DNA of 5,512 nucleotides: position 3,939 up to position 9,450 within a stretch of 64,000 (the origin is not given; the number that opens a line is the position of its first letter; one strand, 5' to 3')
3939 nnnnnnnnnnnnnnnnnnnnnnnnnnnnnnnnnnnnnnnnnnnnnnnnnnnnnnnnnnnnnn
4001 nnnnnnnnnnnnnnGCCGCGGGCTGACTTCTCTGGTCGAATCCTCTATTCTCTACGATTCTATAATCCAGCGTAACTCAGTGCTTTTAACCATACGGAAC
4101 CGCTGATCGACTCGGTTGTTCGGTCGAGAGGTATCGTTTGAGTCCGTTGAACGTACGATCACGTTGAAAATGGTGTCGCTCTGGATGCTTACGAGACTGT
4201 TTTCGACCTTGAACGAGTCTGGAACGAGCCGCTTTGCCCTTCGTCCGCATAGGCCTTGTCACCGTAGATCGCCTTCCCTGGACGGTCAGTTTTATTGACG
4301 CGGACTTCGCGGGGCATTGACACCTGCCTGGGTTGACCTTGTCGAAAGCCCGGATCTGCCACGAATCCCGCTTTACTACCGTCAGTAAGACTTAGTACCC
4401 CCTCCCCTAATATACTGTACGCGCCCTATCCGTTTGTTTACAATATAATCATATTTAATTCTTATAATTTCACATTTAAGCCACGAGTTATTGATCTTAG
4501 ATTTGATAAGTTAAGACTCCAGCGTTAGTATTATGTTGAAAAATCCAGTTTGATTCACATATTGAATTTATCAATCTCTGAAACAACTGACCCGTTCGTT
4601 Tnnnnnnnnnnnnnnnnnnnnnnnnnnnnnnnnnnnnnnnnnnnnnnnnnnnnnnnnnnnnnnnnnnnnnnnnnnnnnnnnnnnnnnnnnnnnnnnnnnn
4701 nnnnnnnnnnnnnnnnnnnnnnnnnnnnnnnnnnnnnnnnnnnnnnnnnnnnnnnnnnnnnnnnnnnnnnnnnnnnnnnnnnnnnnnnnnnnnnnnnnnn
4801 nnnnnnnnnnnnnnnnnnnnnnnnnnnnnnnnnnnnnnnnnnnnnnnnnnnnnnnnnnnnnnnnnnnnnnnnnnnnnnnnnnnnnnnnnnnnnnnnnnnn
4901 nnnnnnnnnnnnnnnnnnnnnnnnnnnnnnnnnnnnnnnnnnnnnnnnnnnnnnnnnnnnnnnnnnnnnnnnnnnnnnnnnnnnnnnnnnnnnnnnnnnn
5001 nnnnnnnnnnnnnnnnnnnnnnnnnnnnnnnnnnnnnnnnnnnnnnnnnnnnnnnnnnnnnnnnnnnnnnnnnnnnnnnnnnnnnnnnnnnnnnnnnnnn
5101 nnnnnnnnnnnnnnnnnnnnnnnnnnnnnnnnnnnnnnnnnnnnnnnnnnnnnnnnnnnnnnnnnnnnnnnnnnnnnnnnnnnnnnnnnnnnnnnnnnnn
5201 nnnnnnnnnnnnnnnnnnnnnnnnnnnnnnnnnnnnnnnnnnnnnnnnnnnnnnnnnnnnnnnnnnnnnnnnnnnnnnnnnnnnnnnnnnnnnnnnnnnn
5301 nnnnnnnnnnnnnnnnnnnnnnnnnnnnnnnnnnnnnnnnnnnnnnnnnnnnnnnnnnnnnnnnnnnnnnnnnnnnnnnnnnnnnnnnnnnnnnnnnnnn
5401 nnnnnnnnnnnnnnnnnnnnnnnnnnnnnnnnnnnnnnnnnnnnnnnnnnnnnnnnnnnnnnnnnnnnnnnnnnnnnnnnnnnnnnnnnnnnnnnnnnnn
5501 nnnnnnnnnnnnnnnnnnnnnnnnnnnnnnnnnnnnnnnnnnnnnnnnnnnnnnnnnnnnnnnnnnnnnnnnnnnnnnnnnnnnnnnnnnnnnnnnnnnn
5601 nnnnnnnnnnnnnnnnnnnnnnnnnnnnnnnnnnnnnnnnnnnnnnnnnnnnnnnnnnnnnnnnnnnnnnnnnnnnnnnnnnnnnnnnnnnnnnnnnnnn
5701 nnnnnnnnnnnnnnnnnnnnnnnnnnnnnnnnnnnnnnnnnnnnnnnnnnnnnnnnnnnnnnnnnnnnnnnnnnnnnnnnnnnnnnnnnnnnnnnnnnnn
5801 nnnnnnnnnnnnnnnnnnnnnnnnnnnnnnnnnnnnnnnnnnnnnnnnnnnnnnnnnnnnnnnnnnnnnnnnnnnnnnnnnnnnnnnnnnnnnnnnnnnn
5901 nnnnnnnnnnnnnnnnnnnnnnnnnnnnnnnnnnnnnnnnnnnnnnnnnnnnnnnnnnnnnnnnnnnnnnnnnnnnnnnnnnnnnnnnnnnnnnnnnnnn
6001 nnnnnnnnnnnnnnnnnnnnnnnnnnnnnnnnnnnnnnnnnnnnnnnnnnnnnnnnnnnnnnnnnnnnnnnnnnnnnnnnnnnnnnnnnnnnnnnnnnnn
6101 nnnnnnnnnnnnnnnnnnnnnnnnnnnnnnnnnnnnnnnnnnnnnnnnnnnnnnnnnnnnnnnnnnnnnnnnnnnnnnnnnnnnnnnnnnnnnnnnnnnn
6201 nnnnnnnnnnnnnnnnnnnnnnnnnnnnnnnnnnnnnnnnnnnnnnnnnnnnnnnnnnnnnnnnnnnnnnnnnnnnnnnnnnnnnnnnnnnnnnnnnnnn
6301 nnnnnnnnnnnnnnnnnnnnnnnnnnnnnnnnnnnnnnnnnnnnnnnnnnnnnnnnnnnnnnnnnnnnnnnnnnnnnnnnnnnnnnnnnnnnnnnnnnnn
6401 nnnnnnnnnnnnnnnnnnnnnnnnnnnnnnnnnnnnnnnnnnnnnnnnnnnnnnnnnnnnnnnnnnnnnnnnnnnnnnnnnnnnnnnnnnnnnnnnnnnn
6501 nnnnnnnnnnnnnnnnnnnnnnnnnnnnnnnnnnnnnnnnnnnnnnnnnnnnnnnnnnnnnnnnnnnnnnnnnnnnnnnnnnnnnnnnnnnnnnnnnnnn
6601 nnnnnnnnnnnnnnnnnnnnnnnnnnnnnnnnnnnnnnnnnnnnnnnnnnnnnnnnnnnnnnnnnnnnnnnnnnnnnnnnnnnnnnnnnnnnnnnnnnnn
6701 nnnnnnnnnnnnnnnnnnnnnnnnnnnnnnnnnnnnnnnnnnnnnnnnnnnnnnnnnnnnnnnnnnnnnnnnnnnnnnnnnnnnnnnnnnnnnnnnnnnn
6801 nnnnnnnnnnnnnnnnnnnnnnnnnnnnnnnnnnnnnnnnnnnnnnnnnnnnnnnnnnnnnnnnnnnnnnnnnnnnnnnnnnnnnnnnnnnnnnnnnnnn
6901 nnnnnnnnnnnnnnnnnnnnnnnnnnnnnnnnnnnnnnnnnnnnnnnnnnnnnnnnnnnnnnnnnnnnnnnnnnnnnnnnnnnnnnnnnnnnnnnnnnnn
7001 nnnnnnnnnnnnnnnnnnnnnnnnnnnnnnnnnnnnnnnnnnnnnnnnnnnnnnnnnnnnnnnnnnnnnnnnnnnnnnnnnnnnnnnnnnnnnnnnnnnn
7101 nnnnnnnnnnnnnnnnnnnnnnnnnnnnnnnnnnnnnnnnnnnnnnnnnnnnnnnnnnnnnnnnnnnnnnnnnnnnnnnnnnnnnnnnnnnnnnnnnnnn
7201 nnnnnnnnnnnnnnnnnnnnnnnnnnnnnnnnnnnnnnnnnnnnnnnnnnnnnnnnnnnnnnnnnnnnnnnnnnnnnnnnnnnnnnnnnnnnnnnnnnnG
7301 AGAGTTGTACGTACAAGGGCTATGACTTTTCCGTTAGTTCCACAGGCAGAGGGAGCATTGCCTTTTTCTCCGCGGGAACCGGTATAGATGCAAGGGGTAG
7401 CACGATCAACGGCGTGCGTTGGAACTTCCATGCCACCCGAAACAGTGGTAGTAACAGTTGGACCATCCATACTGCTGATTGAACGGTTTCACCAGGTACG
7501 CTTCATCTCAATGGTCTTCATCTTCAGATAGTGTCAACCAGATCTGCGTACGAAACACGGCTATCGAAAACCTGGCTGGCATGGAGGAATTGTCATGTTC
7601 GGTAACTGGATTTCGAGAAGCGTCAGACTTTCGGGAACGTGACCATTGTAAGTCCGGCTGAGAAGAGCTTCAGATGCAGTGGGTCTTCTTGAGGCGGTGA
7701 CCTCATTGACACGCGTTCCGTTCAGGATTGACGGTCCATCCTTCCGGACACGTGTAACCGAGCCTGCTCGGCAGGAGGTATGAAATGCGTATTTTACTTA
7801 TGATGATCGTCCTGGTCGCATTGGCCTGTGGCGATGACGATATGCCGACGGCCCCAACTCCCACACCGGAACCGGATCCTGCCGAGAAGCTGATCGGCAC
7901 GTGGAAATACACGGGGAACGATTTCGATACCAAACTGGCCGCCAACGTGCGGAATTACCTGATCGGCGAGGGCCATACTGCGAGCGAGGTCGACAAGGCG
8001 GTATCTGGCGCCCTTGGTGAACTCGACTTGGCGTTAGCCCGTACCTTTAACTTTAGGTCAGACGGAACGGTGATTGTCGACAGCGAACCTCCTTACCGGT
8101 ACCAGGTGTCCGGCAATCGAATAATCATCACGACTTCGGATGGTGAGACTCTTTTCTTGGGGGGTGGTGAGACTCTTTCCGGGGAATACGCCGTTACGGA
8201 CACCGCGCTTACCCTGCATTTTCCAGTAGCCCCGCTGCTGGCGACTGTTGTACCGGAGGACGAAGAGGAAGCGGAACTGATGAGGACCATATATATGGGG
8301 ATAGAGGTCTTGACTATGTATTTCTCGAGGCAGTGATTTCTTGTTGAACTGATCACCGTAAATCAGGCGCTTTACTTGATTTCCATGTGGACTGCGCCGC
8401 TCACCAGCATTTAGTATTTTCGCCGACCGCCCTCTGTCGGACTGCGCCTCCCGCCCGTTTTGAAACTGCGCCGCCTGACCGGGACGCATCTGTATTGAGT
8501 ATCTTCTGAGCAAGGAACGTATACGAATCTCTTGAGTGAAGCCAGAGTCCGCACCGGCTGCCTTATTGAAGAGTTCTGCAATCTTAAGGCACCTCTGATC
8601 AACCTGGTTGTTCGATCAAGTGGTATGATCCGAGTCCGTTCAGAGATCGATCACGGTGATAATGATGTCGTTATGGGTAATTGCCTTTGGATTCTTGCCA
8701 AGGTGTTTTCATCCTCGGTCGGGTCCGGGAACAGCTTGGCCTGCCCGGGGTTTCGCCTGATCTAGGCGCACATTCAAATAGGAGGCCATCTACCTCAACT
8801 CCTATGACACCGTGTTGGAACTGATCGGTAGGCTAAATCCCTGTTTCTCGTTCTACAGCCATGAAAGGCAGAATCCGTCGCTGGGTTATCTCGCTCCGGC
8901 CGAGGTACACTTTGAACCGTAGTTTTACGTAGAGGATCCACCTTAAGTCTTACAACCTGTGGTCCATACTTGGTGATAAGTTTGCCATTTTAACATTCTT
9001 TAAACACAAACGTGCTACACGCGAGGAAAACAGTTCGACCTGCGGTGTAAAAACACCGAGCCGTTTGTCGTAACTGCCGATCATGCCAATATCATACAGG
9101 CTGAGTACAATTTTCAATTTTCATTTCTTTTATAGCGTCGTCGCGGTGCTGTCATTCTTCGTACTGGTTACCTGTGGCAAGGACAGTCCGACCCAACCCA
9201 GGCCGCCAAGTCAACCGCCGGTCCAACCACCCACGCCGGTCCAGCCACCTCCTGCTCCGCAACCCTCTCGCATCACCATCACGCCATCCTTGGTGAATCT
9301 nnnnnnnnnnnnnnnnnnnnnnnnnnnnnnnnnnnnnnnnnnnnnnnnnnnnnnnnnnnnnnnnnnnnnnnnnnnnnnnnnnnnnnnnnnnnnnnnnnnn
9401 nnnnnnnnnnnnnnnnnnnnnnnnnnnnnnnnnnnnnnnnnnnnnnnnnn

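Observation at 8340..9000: Decayed IS3-family transposase fragment immediately upstream of LRR gene 2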

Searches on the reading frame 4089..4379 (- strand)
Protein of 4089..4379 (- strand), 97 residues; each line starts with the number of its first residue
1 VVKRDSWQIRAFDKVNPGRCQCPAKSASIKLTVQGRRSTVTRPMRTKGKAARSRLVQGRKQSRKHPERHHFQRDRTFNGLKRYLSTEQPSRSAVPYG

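Call 64: search_dna_similar(query=window:4089-4379:-, collection=plasmids, mode=protein, max_evalue=10, max_rows=8)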
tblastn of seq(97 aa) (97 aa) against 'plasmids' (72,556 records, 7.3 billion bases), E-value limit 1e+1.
Records with a match: 2; places in all: 2; records where one place covers at least 80% of the query: 1.
Best place of each record, by identity: <60% 2.
By first word of the organism name: Rhizobium 1; Streptomyces 1.
By predicted mobility (MOB-suite, as given by PLSDB): conjugative 1; mobilizable 1.
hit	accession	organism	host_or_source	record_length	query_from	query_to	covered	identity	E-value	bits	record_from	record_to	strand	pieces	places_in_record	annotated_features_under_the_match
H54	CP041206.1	Rhizobium sp. NIBRBAC000502774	Genome assembly,Coal mine soil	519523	2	79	80%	29.3%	6e+0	32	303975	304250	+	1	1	potassium transporter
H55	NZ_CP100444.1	Streptomyces rimosus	pure culture,OTC cluster deletion ...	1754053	24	96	75%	29.7%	4e+0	33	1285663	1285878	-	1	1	record has no annotation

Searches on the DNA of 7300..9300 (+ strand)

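Call 17: search_dna_similar(query=window:8340-9082:+, collection=plasmids, mode=distant, max_evalue=1, max_rows=10)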
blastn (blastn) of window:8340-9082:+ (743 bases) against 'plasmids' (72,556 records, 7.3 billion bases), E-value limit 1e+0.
Records with a match: 3; places in all: 3; records where one place covers at least 80% of the query: 0.
Best place of each record, by identity: 90-95% 1; 80-90% 1; 60-80% 1.
By first word of the organism name: Streptomyces 2; Phyllobacterium 1.
By predicted mobility (MOB-suite, as given by PLSDB): non-mobilizable 2; mobilizable 1.
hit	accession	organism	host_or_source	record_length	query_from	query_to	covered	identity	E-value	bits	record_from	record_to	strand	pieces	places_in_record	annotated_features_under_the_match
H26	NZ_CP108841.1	Streptomyces chartreusis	-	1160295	367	421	7%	76.7%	7e-1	43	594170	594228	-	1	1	none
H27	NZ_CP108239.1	Streptomyces exfoliatus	-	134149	367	408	6%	83.3%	2e-1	46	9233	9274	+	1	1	helix-turn-helix transcriptional regulator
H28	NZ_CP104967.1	Phyllobacterium sp. A18/5-2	Vicia costata,cell culture,root nodule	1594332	218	245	4%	92.9%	7e-1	43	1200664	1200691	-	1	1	none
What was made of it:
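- Tried and rejected: No hit (call 17).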

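Call 18: search_rna_families(source=window, start=7300, end=9300, threshold=evalue, max_evalue=1)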
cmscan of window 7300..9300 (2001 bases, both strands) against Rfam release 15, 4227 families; matches with E-value up to 1: 0.
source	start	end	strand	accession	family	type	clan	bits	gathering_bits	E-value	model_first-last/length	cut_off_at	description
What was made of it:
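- Tried and rejected: No family in 7300-9300 (call 18).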

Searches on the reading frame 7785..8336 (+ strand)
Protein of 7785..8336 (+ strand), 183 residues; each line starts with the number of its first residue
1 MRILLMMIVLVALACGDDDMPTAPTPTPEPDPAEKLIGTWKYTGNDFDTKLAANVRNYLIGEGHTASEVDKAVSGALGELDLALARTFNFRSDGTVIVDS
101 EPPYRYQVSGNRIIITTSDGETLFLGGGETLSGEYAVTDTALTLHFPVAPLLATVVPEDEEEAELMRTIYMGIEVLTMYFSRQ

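Call 5: search_protein_families(library=pfam, max_evalue=10, proteins=[window:7785-8333:+])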
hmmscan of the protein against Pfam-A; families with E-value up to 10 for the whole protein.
seq(183 aa): 3 families
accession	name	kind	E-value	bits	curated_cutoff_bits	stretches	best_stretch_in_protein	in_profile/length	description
PF18692.7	DUF5640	-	0.008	16.5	28.5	1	86-144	15-70/85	Family of unknown function (DUF5640)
PF13648.12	Lipocalin_4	-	0.022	16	22.4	1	87-122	39-74/89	Lipocalin-like domain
PF11584.14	Toxin_ToxA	-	0.056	13.9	25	1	88-148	48-104/118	Proteinaceous host-selective toxin ToxA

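Call 31: find_encoding_contigs(protein=window:7785-8336:+, flank=3000, max_places=6)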
Protein window:7785-8336:+ (183 aa): no gene with exactly this product is on record in the collection.

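Call 46: find_related_loci(query=window:7785-8333:+, collection=metagenome_contigs, flank=6000)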
Query window:7785-8333:+ (183 aa) in metagenome_contigs; peptide patterns used: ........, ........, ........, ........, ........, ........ (x = any residue, [..] = any of these).
142 stretches matched a pattern; 2 encode a relative of the query (tblastn E <= 1e-3); 2 distinct loci.
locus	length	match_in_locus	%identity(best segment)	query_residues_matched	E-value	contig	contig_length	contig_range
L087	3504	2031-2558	68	1-182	4e-71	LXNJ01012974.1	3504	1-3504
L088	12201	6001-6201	81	1-67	5e-19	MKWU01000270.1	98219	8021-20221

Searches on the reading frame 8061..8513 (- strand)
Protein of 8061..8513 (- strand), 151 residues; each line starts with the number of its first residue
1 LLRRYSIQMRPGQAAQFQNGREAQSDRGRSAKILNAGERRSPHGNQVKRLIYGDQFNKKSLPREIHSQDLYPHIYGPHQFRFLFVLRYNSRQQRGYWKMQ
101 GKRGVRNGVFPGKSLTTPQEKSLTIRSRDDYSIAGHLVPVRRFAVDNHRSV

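Call 5: search_protein_families(library=pfam, max_evalue=10, proteins=[window:8061-8513:-])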
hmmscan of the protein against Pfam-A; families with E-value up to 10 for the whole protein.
seq(151 aa): 0 families

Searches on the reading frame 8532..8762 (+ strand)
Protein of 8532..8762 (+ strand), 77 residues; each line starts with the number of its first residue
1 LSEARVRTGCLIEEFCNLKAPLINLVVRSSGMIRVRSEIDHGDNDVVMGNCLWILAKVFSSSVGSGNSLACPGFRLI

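Call 5: search_protein_families(library=pfam, max_evalue=10, proteins=[window:8532-8762:+])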
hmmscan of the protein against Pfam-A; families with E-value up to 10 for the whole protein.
seq(77 aa): 0 families

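Call 54: find_homologous_proteins(query=window:8532-8762:+, max_evalue=0.1)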
Query seq(77 aa): no candidate shares three 5-residue words with the query. No homologue found.
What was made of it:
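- Checked: No protein among 5.8 billion shares enough 5-residue words with it to become a candidate (call 54).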

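Call 55: search_dna_similar(query=window:8532-8762:+, collection=plasmids, mode=protein, max_evalue=10, max_rows=10)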
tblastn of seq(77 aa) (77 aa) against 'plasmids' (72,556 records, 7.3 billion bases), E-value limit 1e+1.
No match.
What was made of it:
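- Checked: tblastn against plasmids at E<=10 found nothing (call 55).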
